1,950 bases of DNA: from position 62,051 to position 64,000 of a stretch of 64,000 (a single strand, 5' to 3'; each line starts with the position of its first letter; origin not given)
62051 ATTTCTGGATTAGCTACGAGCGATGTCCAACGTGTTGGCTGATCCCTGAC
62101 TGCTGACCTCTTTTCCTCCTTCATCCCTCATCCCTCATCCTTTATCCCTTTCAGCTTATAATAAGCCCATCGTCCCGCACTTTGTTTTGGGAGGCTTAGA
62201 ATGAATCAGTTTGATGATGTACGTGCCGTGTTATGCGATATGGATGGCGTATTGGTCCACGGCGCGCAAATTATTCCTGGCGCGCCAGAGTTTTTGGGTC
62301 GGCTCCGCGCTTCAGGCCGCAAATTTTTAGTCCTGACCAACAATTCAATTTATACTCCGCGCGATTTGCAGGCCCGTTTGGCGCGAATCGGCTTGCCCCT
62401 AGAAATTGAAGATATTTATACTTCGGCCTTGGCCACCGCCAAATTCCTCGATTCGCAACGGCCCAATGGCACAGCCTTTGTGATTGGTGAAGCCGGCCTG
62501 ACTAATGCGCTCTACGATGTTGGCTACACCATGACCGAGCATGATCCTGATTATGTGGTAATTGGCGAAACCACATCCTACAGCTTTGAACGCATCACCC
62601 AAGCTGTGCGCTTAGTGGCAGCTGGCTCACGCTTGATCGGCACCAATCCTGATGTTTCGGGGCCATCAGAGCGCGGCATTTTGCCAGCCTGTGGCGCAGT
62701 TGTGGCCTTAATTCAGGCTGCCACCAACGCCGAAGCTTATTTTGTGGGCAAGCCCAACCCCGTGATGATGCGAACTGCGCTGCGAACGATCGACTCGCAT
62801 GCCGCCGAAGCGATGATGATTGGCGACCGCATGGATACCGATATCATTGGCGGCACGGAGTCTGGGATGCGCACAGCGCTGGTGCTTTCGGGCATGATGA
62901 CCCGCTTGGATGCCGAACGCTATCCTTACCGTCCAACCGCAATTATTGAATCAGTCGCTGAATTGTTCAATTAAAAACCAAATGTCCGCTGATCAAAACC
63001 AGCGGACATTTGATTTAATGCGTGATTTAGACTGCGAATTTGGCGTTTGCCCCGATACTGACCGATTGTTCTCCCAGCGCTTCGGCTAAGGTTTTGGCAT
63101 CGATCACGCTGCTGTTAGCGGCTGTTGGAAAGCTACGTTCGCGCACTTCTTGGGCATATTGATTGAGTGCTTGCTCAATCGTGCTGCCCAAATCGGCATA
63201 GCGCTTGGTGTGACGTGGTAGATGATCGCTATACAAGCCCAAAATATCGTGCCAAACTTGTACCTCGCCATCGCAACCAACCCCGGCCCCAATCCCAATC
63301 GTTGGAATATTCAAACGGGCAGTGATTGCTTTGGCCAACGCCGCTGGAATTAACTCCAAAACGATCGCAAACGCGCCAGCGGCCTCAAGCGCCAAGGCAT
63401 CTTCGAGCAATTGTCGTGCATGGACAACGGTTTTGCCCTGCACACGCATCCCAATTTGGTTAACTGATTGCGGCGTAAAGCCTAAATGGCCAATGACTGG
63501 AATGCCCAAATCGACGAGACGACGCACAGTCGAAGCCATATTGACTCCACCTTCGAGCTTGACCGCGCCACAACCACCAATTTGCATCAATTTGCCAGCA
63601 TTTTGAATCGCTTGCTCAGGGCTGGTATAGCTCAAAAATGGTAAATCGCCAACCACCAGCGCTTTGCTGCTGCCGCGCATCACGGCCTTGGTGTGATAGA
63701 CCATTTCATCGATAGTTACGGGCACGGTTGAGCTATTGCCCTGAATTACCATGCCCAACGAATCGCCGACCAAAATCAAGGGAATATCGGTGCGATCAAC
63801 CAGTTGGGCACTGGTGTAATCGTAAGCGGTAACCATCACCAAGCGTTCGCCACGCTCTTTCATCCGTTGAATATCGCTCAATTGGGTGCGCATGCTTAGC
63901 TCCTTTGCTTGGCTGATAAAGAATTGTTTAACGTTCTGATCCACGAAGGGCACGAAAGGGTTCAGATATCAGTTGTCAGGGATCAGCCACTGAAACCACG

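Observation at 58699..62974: ino1 – HtrB/PatA-like acyltransferase – GT2 polyprenol-phosphate sugar synthase – HAD-IIA phosphatase: putative inositol glycolipid module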

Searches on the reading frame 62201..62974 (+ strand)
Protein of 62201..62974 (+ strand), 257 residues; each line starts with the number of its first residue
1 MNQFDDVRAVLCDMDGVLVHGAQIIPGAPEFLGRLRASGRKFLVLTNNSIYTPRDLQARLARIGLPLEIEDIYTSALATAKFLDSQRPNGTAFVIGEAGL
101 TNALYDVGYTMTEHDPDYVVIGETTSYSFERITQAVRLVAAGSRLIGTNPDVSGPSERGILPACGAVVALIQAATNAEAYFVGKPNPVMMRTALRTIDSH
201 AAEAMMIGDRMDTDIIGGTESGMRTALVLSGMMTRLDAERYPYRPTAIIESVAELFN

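Call 3: search_protein_families(library=pfam, proteins=[window:62201-62974:+], max_evalue=0.01)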
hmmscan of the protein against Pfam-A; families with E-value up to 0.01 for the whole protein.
window:62201-62974:+ (257 aa): 4 families
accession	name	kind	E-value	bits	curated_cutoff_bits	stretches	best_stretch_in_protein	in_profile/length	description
PF13344.12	Hydrolase_6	-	9.7e-28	96.6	27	1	10-109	1-100/101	Haloacid dehalogenase-like hydrolase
PF13242.12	Hydrolase_like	-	2.8e-24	85.3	22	1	182-255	2-75/75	HAD-hyrolase-like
PF00702.32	Hydrolase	-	2e-13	51.6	26.4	1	7-222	1-191/191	haloacid dehalogenase-like hydrolase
PF13419.12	HAD_2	-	9.1e-08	32.9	23.8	1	171-228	122-178/178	Haloacid dehalogenase-like hydrolase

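Call 4: search_protein_families(library=ncbifam, proteins=[window:62201-62974:+], max_evalue=0.01)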
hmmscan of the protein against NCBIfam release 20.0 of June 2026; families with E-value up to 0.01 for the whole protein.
window:62201-62974:+ (257 aa): 26 families (the best 25 are shown)
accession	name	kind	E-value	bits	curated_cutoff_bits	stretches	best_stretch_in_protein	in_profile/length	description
NF007762.0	PRK10444.1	equivalog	3.2e-70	236.5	368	1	7-255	3-247/250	HAD-IIA family hydrolase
TIGR01457.1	HAD-SF-IIA-hyp2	hypoth_equivalog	1.3e-60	205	247.65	1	10-254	4-248/249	TIGR01457 family HAD-type hydrolase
NF053752.1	TK1734_fam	exception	7.1e-50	169.7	475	1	10-256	3-256/260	2-phosphoglycolate phosphatase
TIGR01460.1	HAD-SF-IIA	subfamily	3.4e-44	151.5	100.15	1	10-231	1-246/246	HAD-IIA family hydrolase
TIGR01452.1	PGP_euk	subfamily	7.9e-43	146.9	201.95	2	112-236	128-254/279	phosphoglycolate/pyridoxal phosphate family phosphatase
TIGR01458.1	HAD-SF-IIA-hyp3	hypoth_equivalog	3.9e-27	95.2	175.95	1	7-254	1-249/257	TIGR01458 family HAD-type hydrolase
TIGR01459.1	HAD-SF-IIA-hyp4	hypoth_equivalog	9.2e-17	61.3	103.75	1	7-229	8-241/242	TIGR01459 family HAD-type hydrolase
TIGR02253.1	CTE7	subfamily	6.6e-13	48.9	169.75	1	179-255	145-220/221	TIGR02253 family HAD-type hydrolase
TIGR01668.1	YqeG_hyp_ppase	hypoth_equivalog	1.2e-11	44.5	89.1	1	165-232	71-139/170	YqeG family HAD IIIA-type phosphatase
TIGR02254.1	YjjG_YfnB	equivalog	1.4e-09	37.7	159.9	1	181-255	149-219/223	YjjG family noncanonical pyrimidine nucleotidase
NF053830.1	RUBPPhHalo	equivalog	1.9e-09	37.5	330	1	183-255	158-230/234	ribulose-1,5-bisphosphate 5-phosphatase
TIGR01662.1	HAD-SF-IIIA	subfamily_domain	3.5e-09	36.9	44.6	1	182-229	91-139/141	HAD-IIIA family hydrolase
NF009804.0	PRK13288.1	equivalog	1e-08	34.9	218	1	183-255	137-206/215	pyrophosphatase PpaX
TIGR01454.1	AHBA_synth_RP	hypoth_equivalog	3.9e-08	33.2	246.65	1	151-250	99-194/205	AHBA synthesis associated protein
TIGR01656.1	Histidinol-ppas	subfamily_domain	1.1e-06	28.6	84.15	1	176-227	94-145/149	histidinol-phosphate phosphatase domain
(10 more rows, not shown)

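Call 5: find_encoding_contigs(protein=window:62201-62974:+, flank=10000, max_places=4)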
Protein window:62201-62974:+ (257 aa): 2 contigs read that carry it; 2 places shown.
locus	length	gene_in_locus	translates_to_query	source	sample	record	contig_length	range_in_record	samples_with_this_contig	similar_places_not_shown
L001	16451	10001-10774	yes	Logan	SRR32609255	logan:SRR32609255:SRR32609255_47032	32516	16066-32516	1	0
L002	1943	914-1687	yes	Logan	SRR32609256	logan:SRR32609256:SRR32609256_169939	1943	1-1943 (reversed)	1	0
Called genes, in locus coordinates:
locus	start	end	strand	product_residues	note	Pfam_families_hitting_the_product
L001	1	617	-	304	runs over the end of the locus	PF00892:EamA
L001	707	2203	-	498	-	PF00392:GntR, PF00155:Aminotran_1_2, PF12897:Asp_aminotransf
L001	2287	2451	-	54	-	-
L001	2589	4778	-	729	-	PF05227:CHASE3, PF00989:PAS, PF01590:GAF (faint), PF08448:PAS_4, PF13185:GAF_2 (faint), PF13426:PAS_9 (weak), PF00512:HisKA, PF02518:HATPase_c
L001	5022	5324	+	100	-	-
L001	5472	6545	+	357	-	PF01658:Inos-1-P_synth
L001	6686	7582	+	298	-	PF03279:Lip_A_acyltrans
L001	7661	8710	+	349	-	PF00535:Glycos_transf_2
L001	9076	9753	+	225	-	PF12787:EcsC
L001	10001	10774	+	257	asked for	PF00702:Hydrolase, PF13344:Hydrolase_6, PF13419:HAD_2 (weak), PF13242:Hydrolase_like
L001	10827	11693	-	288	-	PF02548:Pantoate_transf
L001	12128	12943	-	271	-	PF03446:NAD_binding_2 (weak), PF03807:F420_oxidored, PF10727:Rossmann-like, PF10728:DUF2520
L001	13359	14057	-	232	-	PF07947:YhhN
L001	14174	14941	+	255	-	PF23023:Anti-Pycsar_Apyc1, PF00753:Lactamase_B, PF12706:Lactamase_B_2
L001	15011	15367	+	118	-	PF03992:ABM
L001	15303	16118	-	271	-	PF00924:MS_channel_2nd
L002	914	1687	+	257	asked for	PF00702:Hydrolase, PF13344:Hydrolase_6, PF13419:HAD_2 (weak), PF13242:Hydrolase_like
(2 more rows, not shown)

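Call 80: search_solved_structures(query=window:62201-62974:+, max_evalue=1e-10)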
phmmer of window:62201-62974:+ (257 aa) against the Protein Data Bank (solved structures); distinct sequences matched with E-value up to 1e-10: 30.
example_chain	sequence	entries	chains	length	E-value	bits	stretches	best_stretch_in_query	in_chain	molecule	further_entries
2c4n_A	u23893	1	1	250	8e-60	205.9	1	7-255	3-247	PROTEIN NAGD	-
3epr_A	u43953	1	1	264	4.9e-50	173.8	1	9-254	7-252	Hydrolase, haloacid dehalogenase-like family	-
1ys9_A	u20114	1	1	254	1.5e-49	172.2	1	9-254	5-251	Protein SPy1043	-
1wvi_A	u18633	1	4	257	1.8e-48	168.7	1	9-254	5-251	putative phosphatases involved in N-acetyl-glucosamine catabolism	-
1yv9_A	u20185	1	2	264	1.4e-47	165.8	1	6-254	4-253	hydrolase, haloacid dehalogenase family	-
4o8c_A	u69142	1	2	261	1.8e-47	165.4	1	9-252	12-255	Thermostable NPPase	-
4kn8_A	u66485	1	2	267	2e-47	165.3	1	9-252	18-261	Thermostable NPPase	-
4ift_A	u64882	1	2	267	2.8e-47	164.8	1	9-252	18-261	Thermostable NPPase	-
4ig4_A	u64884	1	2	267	9.7e-47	163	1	9-252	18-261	Thermostable NPPase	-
3pdw_A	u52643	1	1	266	4.1e-46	161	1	8-254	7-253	Uncharacterized hydrolase yutF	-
1ydf_A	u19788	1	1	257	6.7e-45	157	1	9-254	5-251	hydrolase, haloacid dehalogenase-like family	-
1zjj_A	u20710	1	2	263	1.8e-42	149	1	9-256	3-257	hypothetical protein PH1952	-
3qgm_A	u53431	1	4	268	9.6e-40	140.1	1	5-253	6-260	p-nitrophenyl phosphatase (Pho2)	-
4jdp_A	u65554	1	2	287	9.8e-40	140.1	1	4-253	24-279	p-nitrophenyl phosphatase (Pho2)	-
1vjr_A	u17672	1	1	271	1.2e-35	126.7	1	4-255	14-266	4-nitrophenylphosphatase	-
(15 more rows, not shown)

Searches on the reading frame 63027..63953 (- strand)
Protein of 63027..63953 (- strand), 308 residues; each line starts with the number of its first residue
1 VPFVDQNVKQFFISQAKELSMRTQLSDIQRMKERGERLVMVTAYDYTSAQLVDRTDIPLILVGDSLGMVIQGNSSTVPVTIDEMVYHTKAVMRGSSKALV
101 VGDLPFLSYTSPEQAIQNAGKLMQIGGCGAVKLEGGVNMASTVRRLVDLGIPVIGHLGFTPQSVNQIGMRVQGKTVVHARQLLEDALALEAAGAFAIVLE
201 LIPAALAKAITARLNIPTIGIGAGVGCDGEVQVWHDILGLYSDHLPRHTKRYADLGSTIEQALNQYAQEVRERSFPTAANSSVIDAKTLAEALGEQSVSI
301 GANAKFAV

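Call 3: search_protein_families(library=pfam, proteins=[window:63027-63953:-], max_evalue=0.01)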
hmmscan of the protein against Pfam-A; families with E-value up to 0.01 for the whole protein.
window:63027-63953:- (308 aa): 3 families
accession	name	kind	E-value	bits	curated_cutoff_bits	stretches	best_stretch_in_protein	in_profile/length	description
PF02548.21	Pantoate_transf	-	6.8e-111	370.3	28.7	1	23-277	2-258/259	Ketopantoate hydroxymethyltransferase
PF13714.12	PEP_mutase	-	0.00026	21.1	31.5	1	30-136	3-107/240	Phosphoenolpyruvate phosphomutase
PF25744.1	T4_Y13H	-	0.0081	16.5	27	0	85-124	3-42/61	Bacteriophage T4 Y13H protein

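Call 4: search_protein_families(library=ncbifam, proteins=[window:63027-63953:-], max_evalue=0.01)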
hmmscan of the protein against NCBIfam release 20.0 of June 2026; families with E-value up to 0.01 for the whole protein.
window:63027-63953:- (308 aa): 2 families
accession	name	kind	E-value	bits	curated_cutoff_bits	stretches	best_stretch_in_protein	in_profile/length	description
NF001452.0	PRK00311.1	subfamily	6.9e-113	376.4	272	1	21-280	3-264/267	3-methyl-2-oxobutanoate hydroxymethyltransferase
TIGR00222.1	panB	equivalog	2.6e-97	325.5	207.55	1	23-281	4-262/264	3-methyl-2-oxobutanoate hydroxymethyltransferase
